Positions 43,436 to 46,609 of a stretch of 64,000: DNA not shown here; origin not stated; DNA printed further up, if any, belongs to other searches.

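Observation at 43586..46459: Orphan TpsA-type exoprotein without a TpsB transporter in the window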

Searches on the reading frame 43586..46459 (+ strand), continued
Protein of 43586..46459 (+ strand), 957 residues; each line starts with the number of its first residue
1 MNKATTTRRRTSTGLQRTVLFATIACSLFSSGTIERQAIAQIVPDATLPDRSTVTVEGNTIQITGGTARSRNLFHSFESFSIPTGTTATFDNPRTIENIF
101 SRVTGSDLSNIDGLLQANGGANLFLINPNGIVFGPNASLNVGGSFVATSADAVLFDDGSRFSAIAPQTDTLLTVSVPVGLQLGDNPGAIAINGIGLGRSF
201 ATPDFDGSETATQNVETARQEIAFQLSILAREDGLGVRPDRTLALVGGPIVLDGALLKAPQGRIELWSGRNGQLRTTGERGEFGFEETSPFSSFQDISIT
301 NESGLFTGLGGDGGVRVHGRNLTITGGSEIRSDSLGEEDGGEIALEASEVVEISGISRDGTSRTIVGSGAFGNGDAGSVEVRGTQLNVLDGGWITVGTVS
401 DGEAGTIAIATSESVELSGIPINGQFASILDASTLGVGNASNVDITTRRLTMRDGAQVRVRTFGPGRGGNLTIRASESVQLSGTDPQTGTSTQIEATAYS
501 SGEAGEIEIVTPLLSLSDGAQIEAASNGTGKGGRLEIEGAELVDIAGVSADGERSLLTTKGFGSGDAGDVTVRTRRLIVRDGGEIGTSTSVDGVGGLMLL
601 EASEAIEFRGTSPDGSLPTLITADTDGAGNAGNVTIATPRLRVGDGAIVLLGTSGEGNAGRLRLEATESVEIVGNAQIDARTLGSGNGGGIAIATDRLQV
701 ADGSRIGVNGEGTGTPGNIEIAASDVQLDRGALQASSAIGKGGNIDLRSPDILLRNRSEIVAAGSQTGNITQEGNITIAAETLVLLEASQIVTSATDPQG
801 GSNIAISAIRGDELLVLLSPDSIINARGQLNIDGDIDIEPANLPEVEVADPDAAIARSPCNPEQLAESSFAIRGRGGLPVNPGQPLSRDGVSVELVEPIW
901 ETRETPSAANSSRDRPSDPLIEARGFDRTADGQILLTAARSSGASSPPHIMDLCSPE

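Call 17: find_encoding_contigs(protein=P0001, flank=10000, max_places=3)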
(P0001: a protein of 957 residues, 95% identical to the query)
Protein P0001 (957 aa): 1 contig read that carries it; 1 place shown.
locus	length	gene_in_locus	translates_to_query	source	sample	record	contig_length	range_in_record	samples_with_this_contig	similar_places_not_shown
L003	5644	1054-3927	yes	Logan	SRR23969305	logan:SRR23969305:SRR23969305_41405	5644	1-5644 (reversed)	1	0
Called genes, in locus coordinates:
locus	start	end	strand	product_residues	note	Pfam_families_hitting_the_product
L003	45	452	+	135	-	-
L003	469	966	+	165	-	-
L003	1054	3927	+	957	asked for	PF05860:TPS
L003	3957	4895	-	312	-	PF00892:EamA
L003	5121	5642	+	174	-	?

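Call 19: find_related_loci(query=A1, collection=genome_contigs, flank=10000)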
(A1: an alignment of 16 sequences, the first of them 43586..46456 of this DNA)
Query A1 (957 aa) in genome_contigs; peptide patterns used: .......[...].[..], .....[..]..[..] (x = any residue, [..] = any of these).
600 stretches matched a pattern (row limit reached: there are more); 593 encode a relative of the query (tblastn E <= 1e-3); the best 80 are kept; 80 distinct loci.
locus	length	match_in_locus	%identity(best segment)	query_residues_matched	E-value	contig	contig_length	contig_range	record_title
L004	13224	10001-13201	35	3-955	2e-158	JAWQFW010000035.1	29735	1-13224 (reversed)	MAG: Oscillatoria sp. PMC 1068.18 PMC1068_108_length_29735_cov_16.161422, whole genome shotgun sequence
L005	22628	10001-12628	39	24-938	2e-141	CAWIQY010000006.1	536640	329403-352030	MAG: uncultured cyanobacterium isolate MFD03250.bin.1.144 genome assembly, contig: contig_19300, whole genome shotgun se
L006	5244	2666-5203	38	7-857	2e-141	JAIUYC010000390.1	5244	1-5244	MAG: Coleofasciculus sp. S288 contig-91_11229, whole genome shotgun sequence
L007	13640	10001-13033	34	21-938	4e-132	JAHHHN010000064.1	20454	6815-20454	MAG: Mojavia pulchra JT2-VF2 scaffold_604_c1, whole genome shotgun sequence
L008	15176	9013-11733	36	24-938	1e-128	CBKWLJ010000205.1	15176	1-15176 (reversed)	MAG TPA_asm: uncultured bacterium isolate SRR29175779_binner123_Refined_1 genome assembly, contig: ERZ27337281.348, whol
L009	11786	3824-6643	36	40-952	3e-128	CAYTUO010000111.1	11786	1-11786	MAG TPA_asm: uncultured Pleurocapsa sp. isolate binchicken_co274_59 genome assembly, contig: NODE_13448_length_11786_cov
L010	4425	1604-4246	36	15-950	7e-130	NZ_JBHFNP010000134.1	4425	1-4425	Microseira sp. BLCC-F43 bin1.fa-134, whole genome shotgun sequence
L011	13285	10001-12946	36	19-935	1e-126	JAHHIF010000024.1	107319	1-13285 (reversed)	MAG: Symplocastrum torsivum CPER-KK1 scaffold_136_c1, whole genome shotgun sequence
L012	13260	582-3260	36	40-938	9e-127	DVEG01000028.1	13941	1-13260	MAG TPA_asm: Oscillatoriaceae cyanobacterium M7585_C2015_266 k141_497458_length_13941_cov_83.8677, whole genome shotgun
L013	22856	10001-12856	34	16-953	2e-125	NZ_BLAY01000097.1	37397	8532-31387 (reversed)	Microseira wollei NIES-4236 sequence097, whole genome shotgun sequence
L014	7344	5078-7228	41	39-753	7e-126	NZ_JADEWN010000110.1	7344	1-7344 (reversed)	Gloeocapsopsis crepidinum LEGE 06123 NODE_115_length_7344_cov_10.7387, whole genome shotgun sequence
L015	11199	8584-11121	36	22-883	3e-123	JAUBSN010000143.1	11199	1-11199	Microcoleus sp. F8-C3 NODE_494_length_11199_cov_19.122820, whole genome shotgun sequence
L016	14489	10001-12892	35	17-954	3e-123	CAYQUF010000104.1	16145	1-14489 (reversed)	MAG TPA_asm: uncultured bacterium isolate binchicken_co15_110 genome assembly, contig: NODE_2142_length_16145_cov_55.453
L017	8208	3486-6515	33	15-938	3e-123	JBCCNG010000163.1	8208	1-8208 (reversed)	MAG: Cyanobacteria bacterium P01_C01_bin.72 k141_780513_length_8208_cov_14.6281, whole genome shotgun sequence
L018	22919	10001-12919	33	39-954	4e-122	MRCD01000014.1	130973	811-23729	Calothrix sp. HK-06 NIES-2101_Scaffold_14, whole genome shotgun sequence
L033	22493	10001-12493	35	39-936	8e-111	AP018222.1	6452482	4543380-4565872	Nostoc linckia NIES-25 DNA, nearly complete genome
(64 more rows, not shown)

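Call 48: search_dna_similar(query=L033:12678-14429:+, collection=plasmids, mode=protein, max_rows=40, max_evalue=0.00001)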
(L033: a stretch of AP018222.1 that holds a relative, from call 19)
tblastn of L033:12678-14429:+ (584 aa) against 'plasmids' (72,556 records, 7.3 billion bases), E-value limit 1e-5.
Records with a match: 339; places in all: 463; records where one place covers at least 80% of the query: 39.
Best place of each record, by identity: <60% 339.
By first word of the organism name: Ralstonia 136; Rhizobium 46; Escherichia 42; Salmonella 19; Nostoc 15; Azospirillum 11; Acaryochloris 7; Leptolyngbya 6; Gloeothece 4; Paraburkholderia 4; and 34 more.
By predicted mobility (MOB-suite, as given by PLSDB): mobilizable 140; non-mobilizable 127; conjugative 72.
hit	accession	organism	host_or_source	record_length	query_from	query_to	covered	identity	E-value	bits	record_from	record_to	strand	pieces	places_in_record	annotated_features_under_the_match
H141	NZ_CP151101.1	Nostoc sp. UHCC 0302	isolated culture,lake sediment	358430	75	584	87%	51.9%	7e-144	467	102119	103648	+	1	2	ShlB/FhaC/HecB family hemolysin secretion/activation protein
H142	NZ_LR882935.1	Planktothrix agardhii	-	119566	84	584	86%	52.2%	7e-132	432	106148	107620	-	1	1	ShlB/FhaC/HecB family hemolysin secretion/activation protein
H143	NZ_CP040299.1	Nostoc sp. TCL26-01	Leiosporoceros dussii,pure culture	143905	79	581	86%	50.9%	1e-133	437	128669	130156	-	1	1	ShlB/FhaC/HecB family hemolysin secretion/activation protein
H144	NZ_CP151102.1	Nostoc sp. UHCC 0302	isolated culture,lake sediment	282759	82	584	86%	50.5%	7e-132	432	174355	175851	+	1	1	ShlB/FhaC/HecB family hemolysin secretion/activation protein | POTRA domain-containing protein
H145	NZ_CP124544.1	Halotia branconii CENA392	Monoisolate,Whale bone on the ...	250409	83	584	86%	49.6%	1e-130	429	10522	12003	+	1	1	ShlB/FhaC/HecB family hemolysin secretion/activation protein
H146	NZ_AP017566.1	Pseudanabaena sp. ABRG5-3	-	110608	84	584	86%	48.7%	3e-132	433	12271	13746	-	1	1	ShlB/FhaC/HecB family hemolysin secretion/activation protein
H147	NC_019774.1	Anabaena cylindrica PCC 7122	water, most likely pond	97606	80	584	86%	47.5%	7e-136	444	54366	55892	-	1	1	ShlB/FhaC/HecB family hemolysin secretion/activation protein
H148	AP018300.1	Fischerella sp. NIES-4106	-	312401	79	584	87%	45.6%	3e-129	425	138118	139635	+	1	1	surface antigen D15 domain-containing protein | TPR repeat protein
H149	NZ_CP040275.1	Nostoc sp. C052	Blasia pusilla,pure culture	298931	84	584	86%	46.0%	2e-123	408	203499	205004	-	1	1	ShlB/FhaC/HecB family hemolysin secretion/activation protein | CHAT domain-containing protein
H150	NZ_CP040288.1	Nostoc sp. C057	Phaeoceros,pure culture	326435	84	582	85%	45.6%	4e-116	387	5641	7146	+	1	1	ShlB/FhaC/HecB family hemolysin secretion/activation protein | CHAT domain-containing protein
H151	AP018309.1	Aulosira laxa NIES-50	-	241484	87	584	85%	45.1%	5e-107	360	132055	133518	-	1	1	surface antigen D15 domain-containing protein | hypothetical protein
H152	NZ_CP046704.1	Nostoc sp. ATCC 53789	-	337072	84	582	85%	45.0%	2e-114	382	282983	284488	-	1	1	ShlB/FhaC/HecB family hemolysin secretion/activation protein | CHAT domain-containing protein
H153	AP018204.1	Leptolyngbya boryana NIES-2135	-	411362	82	581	86%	44.8%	7e-110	369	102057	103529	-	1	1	hypothetical protein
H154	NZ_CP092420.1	Leptolyngbya boryana IU 594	-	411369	82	581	86%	44.8%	7e-110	369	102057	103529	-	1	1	ShlB/FhaC/HecB family hemolysin secretion/activation protein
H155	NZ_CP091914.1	Nostoc sp. UHCC 0870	cell culture,Brackish water, ...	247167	84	584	86%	44.7%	5e-108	363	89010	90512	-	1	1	ShlB/FhaC/HecB family hemolysin secretion/activation protein | CHAT domain-containing protein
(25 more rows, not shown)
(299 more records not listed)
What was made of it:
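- TpsB genes are common in cyanobacteria (call 48).
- Tried and rejected: A cyanobacterial TpsB query did find them (call 48).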

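Call 74: list_cluster_members(proteins=[P0001, window:43586-46456:+])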
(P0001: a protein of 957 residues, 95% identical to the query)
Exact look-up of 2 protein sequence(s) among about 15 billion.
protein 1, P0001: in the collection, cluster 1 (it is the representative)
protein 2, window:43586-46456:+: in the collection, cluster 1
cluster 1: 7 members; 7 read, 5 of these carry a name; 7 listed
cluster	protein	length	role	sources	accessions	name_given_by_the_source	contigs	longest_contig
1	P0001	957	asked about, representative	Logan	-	-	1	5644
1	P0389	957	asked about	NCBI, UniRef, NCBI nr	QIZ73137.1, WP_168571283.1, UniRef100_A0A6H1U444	two-partner secretion domain-containing protein [Oxynema aestuarii] | Filamentous hemagglutinin N-terminal domain-containing protein n=1 Tax=Oxynema aestuarii ... | filamentous hemagglutinin N-terminal domain-containing protein [Oxynema aestuarii]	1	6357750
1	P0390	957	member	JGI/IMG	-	filamentous hemagglutinin family protein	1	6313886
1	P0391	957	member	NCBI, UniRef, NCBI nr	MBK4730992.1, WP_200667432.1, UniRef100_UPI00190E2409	filamentous hemagglutinin N-terminal domain-containing protein [Oxynema sp. CENA135] | two-partner secretion domain-containing protein n=1 Tax=Oxynema sp. CENA135 TaxID=984206 ...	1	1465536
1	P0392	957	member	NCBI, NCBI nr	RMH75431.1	MAG: filamentous hemagglutinin N-terminal domain-containing protein [Cyanobacteria ...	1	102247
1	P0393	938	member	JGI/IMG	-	filamentous hemagglutinin family protein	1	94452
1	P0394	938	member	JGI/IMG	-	-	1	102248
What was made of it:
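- Orthologues at 90% identity or more in four further assemblies (call 74). The gene is conserved in several Oxynema-like genomes (call 74).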

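Call 75: predict_structure(alignment_id=A4)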
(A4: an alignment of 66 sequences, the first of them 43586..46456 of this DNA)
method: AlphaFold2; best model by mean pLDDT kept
length: 957 residues; sequences in the alignment: 66
mean_pLDDT: 81.2   pTM: 0.79
mean pLDDT of the five models: 81.2, 80.9, 79.7, 78.5, 77.6
residues with pLDDT >= 90: 551; 70-90: 184; 50-70: 71; < 50: 151
segments of 3 or more residues with pLDDT < 50: 1-39, 836-879, 881-923, 930-933, 940-957
pLDDT, mean of each block of 10 residues (from residue 1): 33 36 39 38 87 91 91 93 94 91 95 92 95 96 94 85 76 66 94 89 62 81 92 92 95 97 94 74 69 93 89 89 96 91 96 90 92 92 96 92 95 92 75 92 97 95 92 98 88 94 94 97 91 96 95 94 91 98 95 93 98 94 92 97 97 90 98 96 88 98 94 84 98 83 89 97 66 82 95 69 85 85 88 57 38 36 35 36 39 31 31 35 53 50 38 31
secondary structure, 60 per line:
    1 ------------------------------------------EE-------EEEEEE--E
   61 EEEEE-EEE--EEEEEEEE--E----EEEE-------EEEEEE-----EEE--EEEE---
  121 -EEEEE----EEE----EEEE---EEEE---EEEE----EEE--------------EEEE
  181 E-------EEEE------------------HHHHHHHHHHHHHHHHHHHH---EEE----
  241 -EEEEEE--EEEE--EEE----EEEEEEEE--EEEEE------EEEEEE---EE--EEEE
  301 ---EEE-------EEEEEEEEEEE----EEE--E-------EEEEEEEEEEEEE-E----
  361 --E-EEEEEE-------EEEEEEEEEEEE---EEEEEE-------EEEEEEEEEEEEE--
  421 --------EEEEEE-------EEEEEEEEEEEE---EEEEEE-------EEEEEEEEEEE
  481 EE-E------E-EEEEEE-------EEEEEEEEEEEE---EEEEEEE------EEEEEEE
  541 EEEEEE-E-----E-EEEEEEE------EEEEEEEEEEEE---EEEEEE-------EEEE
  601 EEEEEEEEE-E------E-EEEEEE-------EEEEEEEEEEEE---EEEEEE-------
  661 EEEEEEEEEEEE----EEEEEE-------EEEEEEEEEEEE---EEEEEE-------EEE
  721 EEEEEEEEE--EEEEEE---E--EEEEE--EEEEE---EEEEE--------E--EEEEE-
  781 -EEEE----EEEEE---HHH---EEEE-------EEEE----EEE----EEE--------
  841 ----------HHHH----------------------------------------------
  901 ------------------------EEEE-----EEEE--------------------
elements in order (helices of 4 or more, strands of 3 or more residues): E52-57 E60-65 E67-69 E72-79 E87-90 E98-103 E109-111 E114-117 E122-126 E131-133 E138-141 E145-148 E152-155 E160-162 E177-181 E189-192 H211-230 E234-236 E242-247 E250-253 E256-258 E263-270 E273-277 E284-289 E297-300 E304-306 E314-324 E329-331 E342-354 E365-370 E378-389 E393-398 E406-418 E429-434 E442-453 E457-462 E470-482 E493-498 E506-517 E521-527 E534-546 E556-562 E569-580 E584-589 E597-609 E620-625 E633-644 E648-653 E661-672 E677-682 E690-701 E705-710 E718-729 E732-737 E744-748 E751-755 E759-763 E775-779 E782-785 E790-794 E804-807 E815-818 E823-825 E830-832 H851-854 E925-928 E934-937
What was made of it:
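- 43703..44407 (+): TPS secretion domain, aa 40-274, with NLFHSF and NPNGI motifs. It contains a lineage-specific helical insert at aa 211-230. Helix H211-230 in the model (call 75).
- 44591..45790 (+): Six divergent repeats of about 64 aa (aa 336-735) that form the beta-helix shaft. Consensus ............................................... The strand pattern has a 64-aa period and pLDDT above 90 (call 75).
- On TpsA passenger of two-partner (type Vb) secretion: AF2 pLDDT 81, pTM 0.79 (call 75).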

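Call 76: find_encoding_contigs(protein=P0101, flank=10000, max_places=3)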
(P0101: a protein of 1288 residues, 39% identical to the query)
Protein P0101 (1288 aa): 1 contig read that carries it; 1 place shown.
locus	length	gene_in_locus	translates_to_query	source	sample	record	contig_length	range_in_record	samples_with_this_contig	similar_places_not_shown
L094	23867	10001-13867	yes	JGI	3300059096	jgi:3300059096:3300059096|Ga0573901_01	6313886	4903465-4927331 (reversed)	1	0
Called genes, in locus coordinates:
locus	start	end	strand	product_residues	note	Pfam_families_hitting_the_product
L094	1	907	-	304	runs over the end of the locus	PF00850:Hist_deacetyl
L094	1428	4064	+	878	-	PF00521:DNA_topoisoIV, PF03989:DNA_gyraseA_C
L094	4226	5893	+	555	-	PF20154:LNT_N, PF00795:CN_hydrolase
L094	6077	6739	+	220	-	PF00106:adh_short, PF01370:Epimerase (weak), PF08659:KR, PF13561:adh_short_C2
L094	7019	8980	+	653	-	PF05226:CHASE2, PF00211:Guanylate_cyc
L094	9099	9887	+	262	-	PF06051:DUF928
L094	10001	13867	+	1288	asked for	PF05860:TPS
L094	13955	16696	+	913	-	PF00515:TPR_1 (faint), PF07719:TPR_2 (faint), PF13424:TPR_12 (faint), PF13176:TPR_7 (faint), PF13181:TPR_8 (faint), PF12770:CHAT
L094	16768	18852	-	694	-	PF01636:APH (faint), PF03109:ABC1, PF00069:Pkinase (faint), PF27536:UbiB_helical (weak)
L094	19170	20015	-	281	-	PF00211:Guanylate_cyc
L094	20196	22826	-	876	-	PF01590:GAF, PF13185:GAF_2 (weak), PF13492:GAF_3 (faint), PF01590:GAF, PF13185:GAF_2 (weak), PF13426:PAS_9 (weak), PF00211:Guanylate_cyc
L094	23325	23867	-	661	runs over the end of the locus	PF02463:SMC_N, PF13175:AAA_15 (weak), PF13476:AAA_23, PF13555:AAA_29 (weak), PF13304:AAA_21 (faint)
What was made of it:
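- Closest known: Cyanobacterial tpsA-. Different: A paralogue in a close relative does sit in a CHASE2 / DUF928 / TpsA / CHAT cluster (call 76).
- A paralogue in a close Oxynema-like genome lies in a CHASE2 / DUF928 / TpsA / CHAT cluster with no TpsB (call 76).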

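Call 77: find_encoding_contigs(protein=P0389, flank=10000, max_places=3)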
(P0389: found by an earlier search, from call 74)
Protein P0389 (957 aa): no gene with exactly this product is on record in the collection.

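Call 82: search_solved_structures(query=window:43586-46456:+, max_evalue=0.01)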
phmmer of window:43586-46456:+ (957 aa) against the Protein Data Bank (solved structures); distinct sequences matched with E-value up to 0.01: 3.
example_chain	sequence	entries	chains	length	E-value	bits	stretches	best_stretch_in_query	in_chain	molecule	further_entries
8cpk_A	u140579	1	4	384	2.5e-10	42.4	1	55-152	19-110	EtpA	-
4i84_A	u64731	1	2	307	1.4e-08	36.6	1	52-151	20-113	Heme/hemopexin-binding protein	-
4rm6_A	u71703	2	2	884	1.4e-06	29.9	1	52-151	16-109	Heme/hemopexin-binding protein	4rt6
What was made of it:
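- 43703..44407 (+): PDB sequence matches to EtpA (2.5e-10) and HxuA (1.4e-8) (call 82).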
